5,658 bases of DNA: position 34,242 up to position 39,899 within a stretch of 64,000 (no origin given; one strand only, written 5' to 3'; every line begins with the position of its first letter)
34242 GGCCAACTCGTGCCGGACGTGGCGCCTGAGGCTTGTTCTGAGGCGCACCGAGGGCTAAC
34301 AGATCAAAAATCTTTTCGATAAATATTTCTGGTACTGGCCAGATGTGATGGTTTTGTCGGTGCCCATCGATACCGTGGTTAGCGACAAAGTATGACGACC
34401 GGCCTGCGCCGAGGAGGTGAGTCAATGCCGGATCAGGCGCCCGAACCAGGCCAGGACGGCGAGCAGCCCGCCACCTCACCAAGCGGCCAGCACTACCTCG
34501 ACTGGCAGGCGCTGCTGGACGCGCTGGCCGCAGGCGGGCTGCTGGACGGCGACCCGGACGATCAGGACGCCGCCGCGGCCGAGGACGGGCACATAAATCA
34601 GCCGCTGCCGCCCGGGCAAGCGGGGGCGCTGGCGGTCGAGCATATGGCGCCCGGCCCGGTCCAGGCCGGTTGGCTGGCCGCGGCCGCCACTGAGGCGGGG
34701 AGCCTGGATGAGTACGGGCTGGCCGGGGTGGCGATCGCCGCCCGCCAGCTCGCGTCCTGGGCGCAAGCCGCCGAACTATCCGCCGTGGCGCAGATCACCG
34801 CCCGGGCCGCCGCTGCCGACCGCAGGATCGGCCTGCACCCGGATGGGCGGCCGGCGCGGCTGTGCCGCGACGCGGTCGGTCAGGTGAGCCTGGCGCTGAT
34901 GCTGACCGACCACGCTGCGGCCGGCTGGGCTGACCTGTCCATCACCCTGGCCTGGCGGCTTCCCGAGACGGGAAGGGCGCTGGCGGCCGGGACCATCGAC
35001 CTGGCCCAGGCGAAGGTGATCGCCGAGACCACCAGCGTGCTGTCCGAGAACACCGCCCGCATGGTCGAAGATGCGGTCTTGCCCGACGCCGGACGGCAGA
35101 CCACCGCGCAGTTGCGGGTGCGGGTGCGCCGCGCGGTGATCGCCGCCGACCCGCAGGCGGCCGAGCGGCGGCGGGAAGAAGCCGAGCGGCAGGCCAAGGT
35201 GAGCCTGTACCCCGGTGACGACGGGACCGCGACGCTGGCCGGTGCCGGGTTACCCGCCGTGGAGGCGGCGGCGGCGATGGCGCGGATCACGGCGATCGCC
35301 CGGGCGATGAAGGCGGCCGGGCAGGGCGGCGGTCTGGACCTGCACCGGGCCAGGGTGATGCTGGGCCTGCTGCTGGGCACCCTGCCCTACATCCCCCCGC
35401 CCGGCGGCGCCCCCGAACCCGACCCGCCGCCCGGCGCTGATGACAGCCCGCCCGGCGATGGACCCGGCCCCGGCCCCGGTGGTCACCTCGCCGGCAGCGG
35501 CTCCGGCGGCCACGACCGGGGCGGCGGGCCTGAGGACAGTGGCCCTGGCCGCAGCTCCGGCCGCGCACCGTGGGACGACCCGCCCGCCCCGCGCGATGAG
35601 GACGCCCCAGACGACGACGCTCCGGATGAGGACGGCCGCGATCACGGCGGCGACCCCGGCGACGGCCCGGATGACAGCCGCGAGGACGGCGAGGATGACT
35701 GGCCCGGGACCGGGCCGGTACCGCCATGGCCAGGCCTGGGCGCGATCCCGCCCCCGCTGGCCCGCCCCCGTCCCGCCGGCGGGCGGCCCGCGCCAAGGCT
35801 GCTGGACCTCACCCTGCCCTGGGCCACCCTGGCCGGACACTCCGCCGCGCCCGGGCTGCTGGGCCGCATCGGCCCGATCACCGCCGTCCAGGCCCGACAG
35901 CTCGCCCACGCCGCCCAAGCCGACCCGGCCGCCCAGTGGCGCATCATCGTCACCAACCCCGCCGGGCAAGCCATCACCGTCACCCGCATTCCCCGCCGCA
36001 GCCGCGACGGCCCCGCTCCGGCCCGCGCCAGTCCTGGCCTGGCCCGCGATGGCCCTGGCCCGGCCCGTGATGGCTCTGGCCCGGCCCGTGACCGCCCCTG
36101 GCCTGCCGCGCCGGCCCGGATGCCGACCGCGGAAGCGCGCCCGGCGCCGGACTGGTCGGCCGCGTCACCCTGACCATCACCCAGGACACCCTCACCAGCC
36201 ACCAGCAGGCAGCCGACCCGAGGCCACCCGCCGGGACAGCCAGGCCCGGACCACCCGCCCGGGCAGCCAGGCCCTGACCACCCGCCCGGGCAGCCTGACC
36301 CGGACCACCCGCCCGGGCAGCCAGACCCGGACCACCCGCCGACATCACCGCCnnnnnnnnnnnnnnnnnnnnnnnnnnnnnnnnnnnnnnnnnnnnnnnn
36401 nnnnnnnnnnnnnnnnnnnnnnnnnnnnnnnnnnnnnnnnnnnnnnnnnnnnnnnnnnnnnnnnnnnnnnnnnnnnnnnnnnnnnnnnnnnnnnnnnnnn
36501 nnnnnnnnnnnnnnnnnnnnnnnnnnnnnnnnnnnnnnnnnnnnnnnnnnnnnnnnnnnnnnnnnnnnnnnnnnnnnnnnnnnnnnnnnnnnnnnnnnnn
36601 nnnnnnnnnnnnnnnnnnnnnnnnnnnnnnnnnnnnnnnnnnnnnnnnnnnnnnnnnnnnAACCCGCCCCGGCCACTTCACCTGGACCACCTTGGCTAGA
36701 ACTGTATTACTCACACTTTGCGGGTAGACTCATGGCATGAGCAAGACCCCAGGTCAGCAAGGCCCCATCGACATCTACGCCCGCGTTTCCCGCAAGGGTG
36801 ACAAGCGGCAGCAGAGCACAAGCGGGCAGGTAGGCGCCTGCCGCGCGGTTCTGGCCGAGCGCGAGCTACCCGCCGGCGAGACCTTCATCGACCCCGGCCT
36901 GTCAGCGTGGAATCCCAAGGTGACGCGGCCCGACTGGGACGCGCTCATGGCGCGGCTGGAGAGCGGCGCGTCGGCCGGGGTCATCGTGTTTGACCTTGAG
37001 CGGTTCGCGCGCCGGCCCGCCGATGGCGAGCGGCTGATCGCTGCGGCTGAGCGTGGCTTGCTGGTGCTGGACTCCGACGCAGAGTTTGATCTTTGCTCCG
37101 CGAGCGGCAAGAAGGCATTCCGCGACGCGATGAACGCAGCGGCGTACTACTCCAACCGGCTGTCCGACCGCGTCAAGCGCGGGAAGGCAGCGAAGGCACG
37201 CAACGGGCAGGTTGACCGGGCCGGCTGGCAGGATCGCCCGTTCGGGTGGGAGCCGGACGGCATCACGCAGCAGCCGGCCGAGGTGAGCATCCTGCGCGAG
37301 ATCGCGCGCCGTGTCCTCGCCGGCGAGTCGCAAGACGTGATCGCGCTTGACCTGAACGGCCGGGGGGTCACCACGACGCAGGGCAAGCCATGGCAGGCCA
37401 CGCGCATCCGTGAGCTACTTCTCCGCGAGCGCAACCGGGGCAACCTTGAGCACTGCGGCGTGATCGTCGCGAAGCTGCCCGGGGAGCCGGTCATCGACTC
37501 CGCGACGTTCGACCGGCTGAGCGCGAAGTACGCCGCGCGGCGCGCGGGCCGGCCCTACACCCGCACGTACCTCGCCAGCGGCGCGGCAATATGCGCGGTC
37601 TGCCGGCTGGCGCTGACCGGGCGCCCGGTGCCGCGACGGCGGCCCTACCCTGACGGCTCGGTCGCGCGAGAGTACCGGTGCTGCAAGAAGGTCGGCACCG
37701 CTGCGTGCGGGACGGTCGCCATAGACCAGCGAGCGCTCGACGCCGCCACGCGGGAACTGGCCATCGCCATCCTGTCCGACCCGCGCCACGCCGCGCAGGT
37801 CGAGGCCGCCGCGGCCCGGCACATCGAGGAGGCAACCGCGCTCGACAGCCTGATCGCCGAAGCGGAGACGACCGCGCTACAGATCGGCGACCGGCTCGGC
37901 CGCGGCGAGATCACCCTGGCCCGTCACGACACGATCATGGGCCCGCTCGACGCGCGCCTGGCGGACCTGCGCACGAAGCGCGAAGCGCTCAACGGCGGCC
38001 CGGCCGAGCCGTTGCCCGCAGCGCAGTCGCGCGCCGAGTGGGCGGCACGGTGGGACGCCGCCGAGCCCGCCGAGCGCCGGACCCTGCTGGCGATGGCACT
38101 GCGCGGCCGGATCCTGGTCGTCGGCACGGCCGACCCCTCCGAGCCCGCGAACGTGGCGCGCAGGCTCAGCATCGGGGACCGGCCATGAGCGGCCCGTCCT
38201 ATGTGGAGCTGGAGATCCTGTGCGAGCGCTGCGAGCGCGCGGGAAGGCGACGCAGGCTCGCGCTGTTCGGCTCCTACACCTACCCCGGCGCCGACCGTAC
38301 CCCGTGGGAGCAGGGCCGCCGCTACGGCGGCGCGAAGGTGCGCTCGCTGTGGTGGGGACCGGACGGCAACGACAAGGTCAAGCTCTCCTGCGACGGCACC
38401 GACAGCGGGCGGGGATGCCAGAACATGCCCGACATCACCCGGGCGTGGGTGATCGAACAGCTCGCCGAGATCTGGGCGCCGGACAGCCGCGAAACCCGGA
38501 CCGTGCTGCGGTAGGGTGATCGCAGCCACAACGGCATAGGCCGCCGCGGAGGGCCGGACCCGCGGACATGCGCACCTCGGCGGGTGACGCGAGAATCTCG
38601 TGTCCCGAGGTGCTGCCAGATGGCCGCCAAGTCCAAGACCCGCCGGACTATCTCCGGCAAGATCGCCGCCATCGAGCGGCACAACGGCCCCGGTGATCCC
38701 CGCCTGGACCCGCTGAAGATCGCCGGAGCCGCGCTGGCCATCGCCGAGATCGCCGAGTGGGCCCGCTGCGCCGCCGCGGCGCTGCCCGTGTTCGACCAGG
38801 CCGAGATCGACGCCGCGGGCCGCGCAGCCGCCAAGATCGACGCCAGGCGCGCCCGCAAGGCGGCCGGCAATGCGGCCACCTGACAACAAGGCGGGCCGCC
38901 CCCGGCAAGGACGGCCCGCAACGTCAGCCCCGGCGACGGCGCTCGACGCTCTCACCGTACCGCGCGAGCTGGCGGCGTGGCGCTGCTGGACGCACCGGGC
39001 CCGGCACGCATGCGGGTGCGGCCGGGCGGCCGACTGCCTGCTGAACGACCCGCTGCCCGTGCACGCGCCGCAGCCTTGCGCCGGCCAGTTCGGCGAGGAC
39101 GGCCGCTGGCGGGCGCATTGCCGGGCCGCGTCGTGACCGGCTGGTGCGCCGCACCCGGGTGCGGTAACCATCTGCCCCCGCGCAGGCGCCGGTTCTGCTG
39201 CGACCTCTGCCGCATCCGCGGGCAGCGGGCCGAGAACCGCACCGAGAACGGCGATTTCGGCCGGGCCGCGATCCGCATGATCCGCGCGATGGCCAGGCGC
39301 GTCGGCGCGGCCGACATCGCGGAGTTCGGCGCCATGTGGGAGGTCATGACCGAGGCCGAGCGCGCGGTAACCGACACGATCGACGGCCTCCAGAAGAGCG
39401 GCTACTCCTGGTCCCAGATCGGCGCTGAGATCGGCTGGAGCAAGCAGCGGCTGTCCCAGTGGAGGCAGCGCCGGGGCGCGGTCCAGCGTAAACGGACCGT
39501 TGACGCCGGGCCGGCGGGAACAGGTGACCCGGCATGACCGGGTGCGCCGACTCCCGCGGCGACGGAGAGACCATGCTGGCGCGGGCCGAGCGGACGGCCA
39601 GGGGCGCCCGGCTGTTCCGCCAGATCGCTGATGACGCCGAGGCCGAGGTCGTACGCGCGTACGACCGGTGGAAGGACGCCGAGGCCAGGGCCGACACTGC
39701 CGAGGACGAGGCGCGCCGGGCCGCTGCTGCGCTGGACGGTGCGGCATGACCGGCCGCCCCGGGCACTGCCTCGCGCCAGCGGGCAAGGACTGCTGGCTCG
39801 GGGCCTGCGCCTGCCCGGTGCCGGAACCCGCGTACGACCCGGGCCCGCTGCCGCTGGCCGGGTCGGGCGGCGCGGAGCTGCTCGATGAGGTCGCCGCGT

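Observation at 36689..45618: Cargo of the 8.9-kb element is integrase, regulators, a DUF3631-like ATPase and a TerS-like protein, with no virion, lysis or conjugation genes: candidate actinobacterial phage satellite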

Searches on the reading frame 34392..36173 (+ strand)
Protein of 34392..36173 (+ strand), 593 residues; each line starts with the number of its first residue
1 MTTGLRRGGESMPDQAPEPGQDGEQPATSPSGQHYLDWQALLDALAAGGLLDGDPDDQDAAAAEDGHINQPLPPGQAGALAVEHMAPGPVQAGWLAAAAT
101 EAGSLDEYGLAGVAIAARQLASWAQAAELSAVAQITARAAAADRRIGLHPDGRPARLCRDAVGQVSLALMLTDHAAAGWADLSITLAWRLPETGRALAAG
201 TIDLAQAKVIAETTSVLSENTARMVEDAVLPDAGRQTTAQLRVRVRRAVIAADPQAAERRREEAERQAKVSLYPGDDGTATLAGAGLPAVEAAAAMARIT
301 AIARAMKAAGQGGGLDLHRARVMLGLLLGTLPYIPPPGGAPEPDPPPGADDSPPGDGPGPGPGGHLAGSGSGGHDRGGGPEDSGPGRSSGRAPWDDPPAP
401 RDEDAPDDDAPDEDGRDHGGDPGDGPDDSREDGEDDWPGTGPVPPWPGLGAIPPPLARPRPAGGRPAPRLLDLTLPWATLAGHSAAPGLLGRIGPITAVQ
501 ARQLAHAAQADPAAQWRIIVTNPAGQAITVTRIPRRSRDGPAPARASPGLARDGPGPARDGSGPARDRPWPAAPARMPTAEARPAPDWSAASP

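Call 42: search_protein_families(library=pfam, max_evalue=0.01, proteins=[window:34392-36173:+])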
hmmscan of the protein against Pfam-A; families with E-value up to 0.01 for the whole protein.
window:34392-36173:+ (593 aa): 1 family
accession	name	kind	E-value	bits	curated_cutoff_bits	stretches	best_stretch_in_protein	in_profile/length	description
PF02720.22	DUF222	-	1e-10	41.9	24.4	1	162-309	40-190/306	Domain of unknown function (DUF222)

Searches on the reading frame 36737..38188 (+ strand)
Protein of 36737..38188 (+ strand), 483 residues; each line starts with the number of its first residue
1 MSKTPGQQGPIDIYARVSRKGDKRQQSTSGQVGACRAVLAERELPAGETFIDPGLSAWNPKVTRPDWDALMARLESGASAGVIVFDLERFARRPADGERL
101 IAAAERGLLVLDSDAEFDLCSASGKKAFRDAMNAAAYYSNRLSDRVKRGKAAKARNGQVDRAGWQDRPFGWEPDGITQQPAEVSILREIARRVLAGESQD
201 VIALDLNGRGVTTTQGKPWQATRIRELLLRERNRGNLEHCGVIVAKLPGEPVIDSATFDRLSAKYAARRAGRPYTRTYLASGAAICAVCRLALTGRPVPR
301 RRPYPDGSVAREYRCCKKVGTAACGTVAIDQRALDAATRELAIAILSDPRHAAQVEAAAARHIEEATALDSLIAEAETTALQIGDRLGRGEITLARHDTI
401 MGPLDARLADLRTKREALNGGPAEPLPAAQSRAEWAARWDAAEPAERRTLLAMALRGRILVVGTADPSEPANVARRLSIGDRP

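Call 11: search_protein_families(library=pfam, max_evalue=0.1, proteins=[window:36737-38188:+])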
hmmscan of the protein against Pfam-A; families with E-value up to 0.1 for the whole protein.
window:36737-38188:+ (483 aa): 3 families
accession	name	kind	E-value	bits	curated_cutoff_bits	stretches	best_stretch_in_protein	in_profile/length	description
PF00239.26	Resolvase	-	1.1e-17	64.9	23.3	1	13-158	3-144/145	Resolvase, N terminal domain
PF07508.19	Recombinase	-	5.3e-09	36.7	21.1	1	180-265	1-99/102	Recombinase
PF13408.12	Zn_ribbon_recom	-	0.016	16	25.3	1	281-337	3-52/58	Recombinase zinc beta ribbon domain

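Call 12: search_protein_families(library=phrogs, max_evalue=0.1, proteins=[window:36737-38188:+])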
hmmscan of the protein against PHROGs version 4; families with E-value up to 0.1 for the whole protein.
window:36737-38188:+ (483 aa): 1 family
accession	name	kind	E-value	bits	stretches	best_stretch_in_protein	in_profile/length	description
phrog_95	-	integration and excision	2e-64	219.3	1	13-454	92-549/651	integrase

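Call 65: search_protein_families(library=ncbifam, max_evalue=0.05, proteins=[window:36737-38188:+])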
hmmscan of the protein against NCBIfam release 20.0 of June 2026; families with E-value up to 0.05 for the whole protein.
window:36737-38188:+ (483 aa): 3 families
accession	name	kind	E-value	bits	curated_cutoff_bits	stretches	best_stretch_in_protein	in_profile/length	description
NF041201.1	recomb_XisF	equivalog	1.2e-08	34.4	375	1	63-160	45-143/465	fdxN element excision recombinase XisF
NF047343.1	SCCmet_CcrB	equivalog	0.00043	19.1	900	1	10-225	8-224/542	cassette chromosome recombinase CcrB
NF047347.1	SCCmet_CcrC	equivalog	0.0031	16.1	900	0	231-360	249-383/558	cassette chromosome recombinase CcrC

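Call 74: search_dna_similar(collection=phages, mode=protein, query=window:36737-38188:+, max_rows=15)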
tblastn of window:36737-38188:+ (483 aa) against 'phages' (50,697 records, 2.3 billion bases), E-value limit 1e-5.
Records with a match: 202; places in all: 202; records where one place covers at least 80% of the query: 2.
Best place of each record, by identity: <60% 202.
By first word of the organism name: Streptomyces 85; Mycobacterium 33; Arthrobacter 21; Bacteriophage 12; Faecalibacterium 7; Bacillus 7; Microbacterium 6; Streptococcus 6; Rhodococcus 5; Lactococcus 5; and 9 more.
By host as written in the record: Mycobacterium smegmatis mc2 155 25; Streptomyces griseus ATCC 10137 20; - 18; Streptomyces xanthochromogenes NRRL B-5410 14; Arthrobacter globiformis B-2979 14; Streptomyces lividans JI 1326 9; Streptomyces coelicolor 8; Faecalibacterium prausnitzii 6; and 43 more.
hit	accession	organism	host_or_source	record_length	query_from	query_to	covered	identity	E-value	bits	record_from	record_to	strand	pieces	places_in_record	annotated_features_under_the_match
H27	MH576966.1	Mycobacterium phage Thyatira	Mycobacterium smegmatis mc2155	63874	13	349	70%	31.3%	7e-15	84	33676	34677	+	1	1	40: serine integrase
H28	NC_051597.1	Mycobacterium phage Thyatira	Mycobacterium smegmatis mc2155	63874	13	349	70%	31.3%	7e-15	84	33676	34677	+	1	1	40: integrase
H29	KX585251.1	Mycobacterium phage Waterfoul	Mycobacterium smegmatis mc2 155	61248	13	349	70%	31.3%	7e-15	84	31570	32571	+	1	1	hypothetical protein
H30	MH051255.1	Mycobacterium phage Leston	Mycobacterium smegmatis mc2 155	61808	13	349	70%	31.3%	1e-14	83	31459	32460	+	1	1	38: serine integrase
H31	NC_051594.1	Mycobacterium phage Leston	Mycobacterium smegmatis mc2 155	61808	13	349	70%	31.3%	1e-14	83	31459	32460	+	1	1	38: integrase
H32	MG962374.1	Mycobacterium phage Paola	Mycobacterium smegmatis mc2 155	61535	13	349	70%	31.3%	1e-14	83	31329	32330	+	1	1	38: serine integrase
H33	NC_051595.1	Mycobacterium phage Paola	Mycobacterium smegmatis mc2 155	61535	13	349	70%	31.3%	1e-14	83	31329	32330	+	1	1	38: integrase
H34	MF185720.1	Mycobacterium phage Guillsminger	Mycobacterium smegmatis mc2 155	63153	13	349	70%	31.3%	1e-14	83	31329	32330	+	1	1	39: serine integrase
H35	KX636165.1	Mycobacterium phage Gengar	Mycobacterium smegmatis mc2 155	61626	13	349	70%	31.3%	1e-14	83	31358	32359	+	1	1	serine integrase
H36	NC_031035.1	Mycobacterium phage Gengar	Mycobacterium smegmatis mc2 155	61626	13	349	70%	31.3%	1e-14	83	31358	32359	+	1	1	integrase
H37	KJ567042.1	Mycobacterium phage OkiRoe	Mycobacterium smegmatis mc2 155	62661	13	349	70%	31.3%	1e-14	83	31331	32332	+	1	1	38: serine integrase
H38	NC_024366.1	Mycobacterium phage OkiRoe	Mycobacterium smegmatis mc2 155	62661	13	349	70%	31.3%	1e-14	83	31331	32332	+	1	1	38: integrase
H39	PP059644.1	Mycobacterium phage Feyre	Mycobacterium smegmatis mc#155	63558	13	349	70%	31.3%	1e-14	83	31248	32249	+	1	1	38: serine integrase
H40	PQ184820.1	Mycobacterium phage Miryou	Mycobacterium smegmatis mc2155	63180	13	349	70%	31.3%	1e-14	83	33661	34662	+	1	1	40: serine integrase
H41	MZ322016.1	Mycobacterium phage SoSeph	Mycobacterium smegmatis mc2 155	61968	13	349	70%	31.3%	1e-14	83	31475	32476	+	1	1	38: serine integrase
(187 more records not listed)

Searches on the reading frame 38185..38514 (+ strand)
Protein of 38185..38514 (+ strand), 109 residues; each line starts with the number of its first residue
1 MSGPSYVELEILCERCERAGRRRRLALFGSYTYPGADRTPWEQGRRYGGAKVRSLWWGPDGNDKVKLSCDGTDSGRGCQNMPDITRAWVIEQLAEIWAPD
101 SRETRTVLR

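Call 11: search_protein_families(library=pfam, max_evalue=0.1, proteins=[window:38185-38514:+])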
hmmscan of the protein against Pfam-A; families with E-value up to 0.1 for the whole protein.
window:38185-38514:+ (109 aa): 0 families

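Call 12: search_protein_families(library=phrogs, max_evalue=0.1, proteins=[window:38185-38514:+])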
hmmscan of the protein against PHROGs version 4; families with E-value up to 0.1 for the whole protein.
window:38185-38514:+ (109 aa): 0 families

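Call 65: search_protein_families(library=ncbifam, max_evalue=0.05, proteins=[window:38185-38514:+])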
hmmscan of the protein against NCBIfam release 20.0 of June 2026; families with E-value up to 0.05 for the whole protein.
window:38185-38514:+ (109 aa): 0 families

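Call 66: search_protein_families(library=padloc, max_evalue=0.05, proteins=[window:38185-38514:+])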
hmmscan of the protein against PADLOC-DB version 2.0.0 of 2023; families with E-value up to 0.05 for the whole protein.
window:38185-38514:+ (109 aa): 0 families

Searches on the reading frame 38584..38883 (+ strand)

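Call 11: search_protein_families(library=pfam, max_evalue=0.1, proteins=[window:38584-38883:+])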
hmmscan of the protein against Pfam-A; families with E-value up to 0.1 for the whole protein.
window:38584-38883:+ (99 aa): 0 families

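Call 12: search_protein_families(library=phrogs, max_evalue=0.1, proteins=[window:38584-38883:+])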
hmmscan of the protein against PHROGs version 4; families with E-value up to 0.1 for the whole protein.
window:38584-38883:+ (99 aa): 1 family
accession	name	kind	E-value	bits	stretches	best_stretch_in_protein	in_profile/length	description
phrog_35236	-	unknown function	0.027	15.9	1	6-41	16-51/79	-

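Call 65: search_protein_families(library=ncbifam, max_evalue=0.05, proteins=[window:38584-38883:+])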
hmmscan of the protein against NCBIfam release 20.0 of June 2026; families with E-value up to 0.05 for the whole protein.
window:38584-38883:+ (99 aa): 0 families

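Call 66: search_protein_families(library=padloc, max_evalue=0.05, proteins=[window:38584-38883:+])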
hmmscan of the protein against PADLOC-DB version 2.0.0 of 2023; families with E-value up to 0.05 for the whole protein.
window:38584-38883:+ (99 aa): 0 families

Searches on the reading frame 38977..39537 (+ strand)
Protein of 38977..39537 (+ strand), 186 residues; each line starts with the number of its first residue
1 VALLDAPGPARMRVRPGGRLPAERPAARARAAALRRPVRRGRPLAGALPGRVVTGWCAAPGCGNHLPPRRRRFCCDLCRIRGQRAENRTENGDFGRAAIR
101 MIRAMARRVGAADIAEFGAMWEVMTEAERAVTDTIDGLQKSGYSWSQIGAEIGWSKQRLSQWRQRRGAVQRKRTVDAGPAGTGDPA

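Call 11: search_protein_families(library=pfam, max_evalue=0.1, proteins=[window:38977-39537:+])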
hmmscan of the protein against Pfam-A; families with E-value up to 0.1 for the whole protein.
window:38977-39537:+ (186 aa): 1 family
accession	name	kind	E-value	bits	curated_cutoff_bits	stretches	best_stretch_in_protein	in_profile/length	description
PF13384.12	HTH_23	-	0.003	17.7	24.6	1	139-165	15-40/50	Homeodomain-like domain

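Call 12: search_protein_families(library=phrogs, max_evalue=0.1, proteins=[window:38977-39537:+])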
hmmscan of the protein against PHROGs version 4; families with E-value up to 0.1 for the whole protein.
window:38977-39537:+ (186 aa): 3 families
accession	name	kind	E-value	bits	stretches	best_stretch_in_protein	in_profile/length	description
phrog_686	-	DNA, RNA and nucleotide metabolism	1.3e-06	29.5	1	106-165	13-71/76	HTH DNA binding protein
phrog_2308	-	unknown function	0.023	15.8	0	133-172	7-45/138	-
phrog_638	-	transcription regulation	0.09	13.6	0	144-169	19-44/145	transcriptional regulator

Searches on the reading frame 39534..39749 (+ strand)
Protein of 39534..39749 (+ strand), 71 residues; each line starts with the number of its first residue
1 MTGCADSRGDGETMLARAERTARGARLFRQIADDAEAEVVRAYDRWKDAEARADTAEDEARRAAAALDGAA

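Call 11: search_protein_families(library=pfam, max_evalue=0.1, proteins=[window:39534-39749:+])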
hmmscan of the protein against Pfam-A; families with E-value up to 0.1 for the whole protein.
window:39534-39749:+ (71 aa): 0 families

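Call 12: search_protein_families(library=phrogs, max_evalue=0.1, proteins=[window:39534-39749:+])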
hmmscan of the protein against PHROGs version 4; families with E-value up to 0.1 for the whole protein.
window:39534-39749:+ (71 aa): 0 families

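Call 65: search_protein_families(library=ncbifam, max_evalue=0.05, proteins=[window:39534-39749:+])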
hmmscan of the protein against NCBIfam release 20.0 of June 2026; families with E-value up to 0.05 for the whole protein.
window:39534-39749:+ (71 aa): 1 family
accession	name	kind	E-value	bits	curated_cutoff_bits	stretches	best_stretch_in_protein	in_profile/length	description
NF040598.1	Ala_zip_lipo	subfamily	0.016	15.8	43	1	1-68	15-81/90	Lpp/OprI family alanine-zipper lipoprotein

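Call 66: search_protein_families(library=padloc, max_evalue=0.05, proteins=[window:39534-39749:+])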
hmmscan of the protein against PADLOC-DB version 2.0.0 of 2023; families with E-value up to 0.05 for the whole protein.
window:39534-39749:+ (71 aa): 0 families
